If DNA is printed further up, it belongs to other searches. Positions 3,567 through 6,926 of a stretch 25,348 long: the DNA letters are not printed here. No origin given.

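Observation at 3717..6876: Orphan ~1019-aa membrane-anchored protein with novel [F/R]PGWQ internal repeats and its own consensus promoter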

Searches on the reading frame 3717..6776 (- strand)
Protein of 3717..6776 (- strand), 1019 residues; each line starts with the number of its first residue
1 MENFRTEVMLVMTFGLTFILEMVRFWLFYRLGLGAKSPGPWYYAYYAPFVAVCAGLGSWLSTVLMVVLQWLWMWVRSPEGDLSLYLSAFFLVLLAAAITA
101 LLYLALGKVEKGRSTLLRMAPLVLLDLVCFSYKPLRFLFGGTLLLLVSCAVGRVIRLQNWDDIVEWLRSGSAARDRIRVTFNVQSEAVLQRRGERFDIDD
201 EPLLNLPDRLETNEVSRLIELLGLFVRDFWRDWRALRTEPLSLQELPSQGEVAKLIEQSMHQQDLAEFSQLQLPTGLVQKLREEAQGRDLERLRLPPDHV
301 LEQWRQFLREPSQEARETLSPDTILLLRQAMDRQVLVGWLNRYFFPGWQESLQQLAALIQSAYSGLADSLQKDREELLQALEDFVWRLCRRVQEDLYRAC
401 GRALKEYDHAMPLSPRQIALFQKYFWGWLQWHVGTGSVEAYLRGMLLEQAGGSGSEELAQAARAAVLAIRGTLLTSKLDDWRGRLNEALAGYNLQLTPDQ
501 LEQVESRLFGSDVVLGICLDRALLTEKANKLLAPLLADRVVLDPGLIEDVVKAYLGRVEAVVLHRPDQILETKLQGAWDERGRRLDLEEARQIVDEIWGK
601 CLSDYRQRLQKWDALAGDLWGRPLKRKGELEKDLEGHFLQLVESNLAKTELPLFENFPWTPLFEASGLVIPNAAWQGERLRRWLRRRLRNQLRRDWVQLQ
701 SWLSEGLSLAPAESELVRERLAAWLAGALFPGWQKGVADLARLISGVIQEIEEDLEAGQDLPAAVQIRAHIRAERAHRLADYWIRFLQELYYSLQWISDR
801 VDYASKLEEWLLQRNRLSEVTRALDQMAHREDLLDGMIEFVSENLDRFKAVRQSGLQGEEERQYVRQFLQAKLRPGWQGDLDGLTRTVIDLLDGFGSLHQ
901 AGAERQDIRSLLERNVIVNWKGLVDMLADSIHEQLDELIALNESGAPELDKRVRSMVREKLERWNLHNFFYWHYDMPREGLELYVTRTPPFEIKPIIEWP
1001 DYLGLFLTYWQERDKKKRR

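Call 5: search_protein_families(library=pfam, proteins=[window:3717-6776:-], max_evalue=1)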
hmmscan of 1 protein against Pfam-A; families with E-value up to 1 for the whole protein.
window:3717-6776:- (1019 aa): 3 families
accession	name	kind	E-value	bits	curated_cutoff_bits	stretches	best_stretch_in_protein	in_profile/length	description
PF20690.3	bDLD3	-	0.01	16.2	27.1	1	804-835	38-68/73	Bacterial Death-like domain 3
PF19121.6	DUF5805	-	0.1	13.4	28.5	1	905-942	15-53/67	Family of unknown function (DUF5805)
PF14846.11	DUF4485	-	0.11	12.9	24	1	769-817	17-64/83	Domain of unknown function (DUF4485)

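Call 6: search_protein_families(library=ncbifam, proteins=[window:3717-6776:-], max_evalue=1)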
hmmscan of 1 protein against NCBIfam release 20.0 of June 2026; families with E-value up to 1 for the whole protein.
window:3717-6776:- (1019 aa): 0 families

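Call 7: search_protein_families(library=padloc, proteins=[window:3717-6776:-], max_evalue=1)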
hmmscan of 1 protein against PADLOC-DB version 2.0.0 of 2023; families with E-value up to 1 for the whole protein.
window:3717-6776:- (1019 aa): 0 families

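Call 9: find_homologous_proteins(query=window:3717-6776:-)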
Query window:3717-6776:- (1019 aa): 1 proteins with E <= 0.001 among 8000 candidates.
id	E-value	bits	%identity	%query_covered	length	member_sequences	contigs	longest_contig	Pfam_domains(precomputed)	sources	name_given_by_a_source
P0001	0.0e+0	2295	100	100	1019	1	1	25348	-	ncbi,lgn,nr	ncbi:MAG: hypothetical protein JXA37_07855 [Chloroflexia bacterium]|nr:hypothetical protein [Chlorof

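Call 25: search_solved_structures(query=window:3717-6776:-, max_evalue=10)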
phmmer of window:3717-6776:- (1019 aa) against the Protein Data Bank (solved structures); distinct sequences matched with E-value up to 10: 2.
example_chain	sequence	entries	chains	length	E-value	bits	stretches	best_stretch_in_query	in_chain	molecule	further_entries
9u9d_A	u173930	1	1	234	0.094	13.9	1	165-259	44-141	Myosin light chain kinase, smooth muscle, deglutamylated form,Green fluorescent protein,Ca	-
8bep_A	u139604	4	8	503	0.8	10.8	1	866-921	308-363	Probable mitochondrial-processing peptidase subunit alpha-1, mitochondrial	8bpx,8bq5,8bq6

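Call 26: search_protein_families(library=phrogs, proteins=[window:3717-6776:-], max_evalue=0.1)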
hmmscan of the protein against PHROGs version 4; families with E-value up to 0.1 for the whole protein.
window:3717-6776:- (1019 aa): 1 family
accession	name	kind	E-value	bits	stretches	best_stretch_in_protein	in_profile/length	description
phrog_781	-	unknown function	0.01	16.2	1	143-178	40-75/152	-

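Call 37: predict_structure(protein=window:3717-6776:-)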
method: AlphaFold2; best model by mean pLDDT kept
length: 1019 residues; sequences in the alignment: 1
mean_pLDDT: 41.8   pTM: 0.26
mean pLDDT of the five models: 41.8, 35.8, 34.1, 32.1, 31.8
residues with pLDDT >= 90: 0; 70-90: 17; 50-70: 150; < 50: 852
segments of 3 or more residues with pLDDT < 50: 1-90, 99-102, 104-282, 284-286, 290-300, 329-436, 473-476, 508-571, 580-585, 598-625, 627-841, 872-879, 898-903, 907-947, 949-1019
pLDDT, mean of each block of 10 residues (from residue 1): 39 44 44 41 40 44 46 45 46 50 45 39 37 39 39 34 37 31 31 32 33 34 33 29 31 34 41 45 49 41 56 55 52 44 39 34 37 37 35 36 37 39 41 47 66 61 62 50 74 73 55 35 38 35 36 35 39 51 46 50 46 40 42 41 35 34 31 32 37 35 36 38 38 40 40 44 37 37 39 36 36 35 36 42 52 61 64 48 55 51 46 40 35 40 44 42 38 38 36 34 35 34
secondary structure, 60 per line:
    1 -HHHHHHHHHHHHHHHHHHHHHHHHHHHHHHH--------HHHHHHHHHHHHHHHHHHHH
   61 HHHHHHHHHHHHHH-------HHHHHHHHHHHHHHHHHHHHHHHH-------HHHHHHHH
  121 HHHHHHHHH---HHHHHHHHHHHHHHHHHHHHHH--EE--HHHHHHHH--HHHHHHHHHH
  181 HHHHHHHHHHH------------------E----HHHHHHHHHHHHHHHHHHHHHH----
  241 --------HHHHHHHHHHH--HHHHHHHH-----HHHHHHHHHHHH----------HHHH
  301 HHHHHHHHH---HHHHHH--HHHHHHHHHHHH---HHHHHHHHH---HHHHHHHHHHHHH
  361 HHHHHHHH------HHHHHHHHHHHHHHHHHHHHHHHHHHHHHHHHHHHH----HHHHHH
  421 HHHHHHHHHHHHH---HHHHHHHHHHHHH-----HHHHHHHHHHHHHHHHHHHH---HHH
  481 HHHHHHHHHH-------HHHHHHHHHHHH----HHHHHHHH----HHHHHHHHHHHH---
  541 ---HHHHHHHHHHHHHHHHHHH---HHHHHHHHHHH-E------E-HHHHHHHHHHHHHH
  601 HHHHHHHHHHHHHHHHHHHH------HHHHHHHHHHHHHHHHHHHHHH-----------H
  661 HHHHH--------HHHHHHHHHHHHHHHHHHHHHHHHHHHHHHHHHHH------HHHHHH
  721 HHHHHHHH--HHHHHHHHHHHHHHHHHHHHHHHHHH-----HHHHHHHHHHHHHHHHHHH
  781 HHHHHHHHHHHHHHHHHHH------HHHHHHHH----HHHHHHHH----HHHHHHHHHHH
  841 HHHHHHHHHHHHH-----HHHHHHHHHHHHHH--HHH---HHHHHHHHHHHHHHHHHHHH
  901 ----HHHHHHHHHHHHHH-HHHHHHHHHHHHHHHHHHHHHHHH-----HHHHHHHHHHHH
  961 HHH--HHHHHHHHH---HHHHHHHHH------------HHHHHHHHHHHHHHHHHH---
elements in order (helices of 4 or more, strands of 3 or more residues): H2-32 H41-74 H82-105 H113-129 H133-154 H161-168 H171-191 H215-236 H249-259 H262-269 H275-286 H297-309 H313-318 H321-332 H336-344 H348-368 H375-410 H415-433 H437-449 H455-474 H478-490 H498-509 H514-521 H526-537 H544-562 H566-576 H587-620 H627-648 H660-665 H674-708 H715-728 H731-756 H762-799 H806-813 H818-825 H830-853 H859-872 H881-900 H905-918 H920-943 H949-963 H966-974 H978-986 H999-1016

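Call 38: search_protein_representatives(protein=window:3717-6776:-)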
Query: 1019 residues. Proteins with E-value up to 0.001 (for the whole library): 17; up to 1e-10: 17; up to 1e-30: 10. The best 17 are listed.
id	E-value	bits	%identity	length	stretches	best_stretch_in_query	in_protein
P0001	0.0e+00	2295.4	100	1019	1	1-1019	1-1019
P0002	1.0e-81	291.9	37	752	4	1-237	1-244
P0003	1.1e-58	215.7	33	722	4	1-239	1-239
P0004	2.0e-55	204.8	40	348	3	1-207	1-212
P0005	1.3e-49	185.7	33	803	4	858-1016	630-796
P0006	1.5e-45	172.1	40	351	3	1-200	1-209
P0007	8.0e-43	163.1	39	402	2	1-222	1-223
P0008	4.2e-41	157.4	40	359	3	7-203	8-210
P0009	6.0e-37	143.7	37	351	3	9-204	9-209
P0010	2.4e-31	125.2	35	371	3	5-170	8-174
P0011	3.6e-29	117.9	39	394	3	1-204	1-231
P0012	5.8e-28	113.9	39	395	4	8-114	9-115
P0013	4.5e-25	104.4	37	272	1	1-193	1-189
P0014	7.1e-22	93.8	38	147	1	881-1019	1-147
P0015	3.0e-21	91.7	32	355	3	18-208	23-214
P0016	1.5e-16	76.2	31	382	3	5-176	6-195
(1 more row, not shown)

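Call 41: find_homologous_proteins(query=A1, max_evalue=0.001)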
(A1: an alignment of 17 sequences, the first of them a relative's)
Query A1 (17 sequences) (1019 aa, profile of the alignment): 1 proteins with E <= 0.001 among 8000 candidates.
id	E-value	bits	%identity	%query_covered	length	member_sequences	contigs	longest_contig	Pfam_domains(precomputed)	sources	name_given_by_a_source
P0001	2.3e-119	417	100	100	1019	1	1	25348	-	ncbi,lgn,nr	ncbi:MAG: hypothetical protein JXA37_07855 [Chloroflexia bacterium]|nr:hypothetical protein [Chlorof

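Call 43: list_cluster_members(proteins=[P0002, P0003, P0005, P0004, P0006, P0007, P0008, P0009, P0010, P0011])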
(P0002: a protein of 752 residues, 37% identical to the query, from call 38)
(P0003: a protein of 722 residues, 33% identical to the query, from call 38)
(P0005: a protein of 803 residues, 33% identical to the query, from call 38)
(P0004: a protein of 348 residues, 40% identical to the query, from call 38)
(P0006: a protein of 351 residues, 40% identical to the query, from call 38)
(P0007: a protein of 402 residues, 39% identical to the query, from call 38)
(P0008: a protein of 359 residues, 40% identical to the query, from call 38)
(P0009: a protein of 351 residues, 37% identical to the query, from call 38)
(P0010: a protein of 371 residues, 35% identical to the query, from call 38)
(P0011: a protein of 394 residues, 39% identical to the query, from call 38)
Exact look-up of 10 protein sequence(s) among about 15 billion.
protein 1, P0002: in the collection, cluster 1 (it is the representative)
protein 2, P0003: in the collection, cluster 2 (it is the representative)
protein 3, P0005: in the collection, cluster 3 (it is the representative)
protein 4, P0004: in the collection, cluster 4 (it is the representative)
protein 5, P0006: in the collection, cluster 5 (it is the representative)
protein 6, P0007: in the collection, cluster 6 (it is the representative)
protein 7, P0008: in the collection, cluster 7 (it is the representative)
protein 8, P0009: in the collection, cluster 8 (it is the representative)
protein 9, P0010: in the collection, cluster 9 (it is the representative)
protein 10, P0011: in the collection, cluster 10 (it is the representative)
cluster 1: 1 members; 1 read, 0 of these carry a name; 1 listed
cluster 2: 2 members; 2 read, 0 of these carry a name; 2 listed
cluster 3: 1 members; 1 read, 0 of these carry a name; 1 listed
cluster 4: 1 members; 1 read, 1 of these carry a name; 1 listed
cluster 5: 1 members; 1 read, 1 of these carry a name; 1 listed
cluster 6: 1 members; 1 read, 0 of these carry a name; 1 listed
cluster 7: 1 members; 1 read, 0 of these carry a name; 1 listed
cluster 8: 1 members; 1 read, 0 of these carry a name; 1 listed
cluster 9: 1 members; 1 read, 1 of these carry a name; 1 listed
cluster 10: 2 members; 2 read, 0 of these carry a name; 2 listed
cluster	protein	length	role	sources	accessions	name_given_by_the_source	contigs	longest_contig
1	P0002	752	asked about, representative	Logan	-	-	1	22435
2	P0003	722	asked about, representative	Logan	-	-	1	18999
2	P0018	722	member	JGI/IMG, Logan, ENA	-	-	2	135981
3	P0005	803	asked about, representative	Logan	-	-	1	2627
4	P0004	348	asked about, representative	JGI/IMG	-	hypothetical protein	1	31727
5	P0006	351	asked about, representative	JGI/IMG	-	hypothetical protein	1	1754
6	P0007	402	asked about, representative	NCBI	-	-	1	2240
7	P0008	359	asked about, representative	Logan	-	-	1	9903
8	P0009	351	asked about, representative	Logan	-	-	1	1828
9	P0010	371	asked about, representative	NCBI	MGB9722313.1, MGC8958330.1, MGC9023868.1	MAG: hypothetical protein ACP5OO_00905 [Chloroflexia bacterium]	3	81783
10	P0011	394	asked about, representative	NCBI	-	-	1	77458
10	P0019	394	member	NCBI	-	-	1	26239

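Call 44: find_encoding_contigs(protein=P0010, flank=10000, max_places=3)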
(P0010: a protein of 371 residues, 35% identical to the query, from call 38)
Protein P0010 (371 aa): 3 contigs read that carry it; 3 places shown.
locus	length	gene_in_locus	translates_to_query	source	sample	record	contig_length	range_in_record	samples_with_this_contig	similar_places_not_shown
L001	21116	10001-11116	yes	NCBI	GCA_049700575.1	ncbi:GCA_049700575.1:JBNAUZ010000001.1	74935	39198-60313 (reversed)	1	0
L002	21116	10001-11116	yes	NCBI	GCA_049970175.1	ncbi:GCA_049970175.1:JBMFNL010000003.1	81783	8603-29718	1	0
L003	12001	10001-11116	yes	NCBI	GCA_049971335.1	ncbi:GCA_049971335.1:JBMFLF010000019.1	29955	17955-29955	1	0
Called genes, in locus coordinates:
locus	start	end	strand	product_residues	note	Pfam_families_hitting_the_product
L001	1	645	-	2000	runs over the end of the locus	PF13205:Big_5, PF13205:Big_5, PF11974:bMG3, PF01835:MG2, PF07703:A2M_BRD, PF00207:A2M, PF07678:TED_complement, PF17973:bMG10, +3 more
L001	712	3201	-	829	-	PF00912:Transgly, PF00905:Transpeptidase, PF06832:BiPBP_C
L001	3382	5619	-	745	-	PF01571:GCV_T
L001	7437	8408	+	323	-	PF01144:CoA_trans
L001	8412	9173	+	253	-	PF01144:CoA_trans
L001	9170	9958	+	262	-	PF01209:Ubie_methyltran, PF02353:CMAS (weak), PF13489:Methyltransf_23, PF13847:Methyltransf_31, PF08241:Methyltransf_11, PF08242:Methyltransf_12, PF13649:Methyltransf_25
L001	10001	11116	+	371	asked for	-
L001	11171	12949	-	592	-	PF00005:ABC_tran, PF13304:AAA_21, PF01061:ABC2_membrane, PF12698:ABC2_membrane_3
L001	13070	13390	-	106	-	PF01740:STAS, PF13466:STAS_2 (weak)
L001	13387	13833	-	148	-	PF13581:HATPase_c_2, PF02518:HATPase_c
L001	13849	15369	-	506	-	PF13414:TPR_11, PF00515:TPR_1 (weak), PF07719:TPR_2 (weak), PF25058:ARM_TT21 (weak), PF13432:TPR_16 (weak), PF14559:TPR_19 (weak), PF23914:TPR_CcmH_CycH, PF13432:TPR_16, +20 more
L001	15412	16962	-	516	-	PF07228:SpoIIE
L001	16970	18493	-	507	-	PF03705:CheR_N (weak), PF01739:CheR, PF13414:TPR_11 (weak), PF14559:TPR_19, PF00515:TPR_1, PF07719:TPR_2 (weak), PF13432:TPR_16, PF13414:TPR_11, +15 more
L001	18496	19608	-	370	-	PF00072:Response_reg, PF01339:CheB_methylest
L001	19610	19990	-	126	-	PF00072:Response_reg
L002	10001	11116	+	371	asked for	-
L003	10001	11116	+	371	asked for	-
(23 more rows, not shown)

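Call 45: find_encoding_contigs(protein=P0018, flank=10000, max_places=3)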
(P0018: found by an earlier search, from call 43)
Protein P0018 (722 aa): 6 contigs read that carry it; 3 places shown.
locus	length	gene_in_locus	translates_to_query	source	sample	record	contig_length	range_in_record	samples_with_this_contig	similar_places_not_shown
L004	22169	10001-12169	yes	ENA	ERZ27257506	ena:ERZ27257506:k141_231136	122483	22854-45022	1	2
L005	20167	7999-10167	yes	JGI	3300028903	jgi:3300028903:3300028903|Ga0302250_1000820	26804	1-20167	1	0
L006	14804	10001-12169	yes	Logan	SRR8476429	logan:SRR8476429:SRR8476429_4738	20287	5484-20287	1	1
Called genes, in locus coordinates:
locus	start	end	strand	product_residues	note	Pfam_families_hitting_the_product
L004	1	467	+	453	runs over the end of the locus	PF13537:GATase_7 (weak), PF00733:Asn_synthase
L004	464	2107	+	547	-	PF02310:B12-binding, PF06368:Met_asp_mut_E (faint)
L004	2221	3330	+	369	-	PF01210:NAD_Gly3P_dh_N, PF02558:ApbA (weak), PF03446:NAD_binding_2, PF03807:F420_oxidored (weak), PF02317:Octopine_DH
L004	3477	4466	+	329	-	PF01544:CorA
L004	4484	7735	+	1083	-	-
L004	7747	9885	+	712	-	-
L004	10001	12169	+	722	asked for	-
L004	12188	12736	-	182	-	-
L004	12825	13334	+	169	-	-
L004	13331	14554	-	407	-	PF01145:Band_7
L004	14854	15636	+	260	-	PF13581:HATPase_c_2, PF02518:HATPase_c (weak), PF01740:STAS, PF13466:STAS_2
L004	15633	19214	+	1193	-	PF01590:GAF, PF13185:GAF_2, PF13492:GAF_3, PF01590:GAF, PF13185:GAF_2, PF13492:GAF_3, PF01590:GAF, PF13185:GAF_2, +5 more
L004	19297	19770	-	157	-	PF12172:zf-ChsH2, PF01796:OB_ChsH2_C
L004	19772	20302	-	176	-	PF12172:zf-ChsH2, PF01796:OB_ChsH2_C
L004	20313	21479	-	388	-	PF00108:Thiolase_N, PF22691:Thiolase_C_1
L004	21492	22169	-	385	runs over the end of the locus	PF22691:Thiolase_C_1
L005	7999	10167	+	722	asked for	-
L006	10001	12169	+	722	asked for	-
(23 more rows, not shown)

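Call 46: find_encoding_contigs(protein=P0002, flank=10000, max_places=2)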
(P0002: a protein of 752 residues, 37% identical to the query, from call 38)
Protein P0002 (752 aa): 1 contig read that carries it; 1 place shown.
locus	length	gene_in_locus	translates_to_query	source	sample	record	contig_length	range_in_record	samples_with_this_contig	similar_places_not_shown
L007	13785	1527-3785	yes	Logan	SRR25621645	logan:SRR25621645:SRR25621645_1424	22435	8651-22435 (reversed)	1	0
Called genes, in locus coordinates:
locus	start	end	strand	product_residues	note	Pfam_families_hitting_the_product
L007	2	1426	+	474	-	?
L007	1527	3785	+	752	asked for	-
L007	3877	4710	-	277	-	-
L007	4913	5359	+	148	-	-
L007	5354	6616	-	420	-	PF01145:Band_7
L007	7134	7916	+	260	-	PF13581:HATPase_c_2, PF01740:STAS, PF13466:STAS_2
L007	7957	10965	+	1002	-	PF01590:GAF, PF13185:GAF_2, PF01590:GAF, PF13185:GAF_2, PF01590:GAF, PF13185:GAF_2, PF13492:GAF_3, PF01590:GAF, +5 more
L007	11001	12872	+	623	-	PF01590:GAF, PF13185:GAF_2, PF13492:GAF_3, PF00512:HisKA, PF02518:HATPase_c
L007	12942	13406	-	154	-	PF12172:zf-ChsH2 (weak), PF01796:OB_ChsH2_C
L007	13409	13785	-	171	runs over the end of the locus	PF12172:zf-ChsH2 (weak), PF01796:OB_ChsH2_C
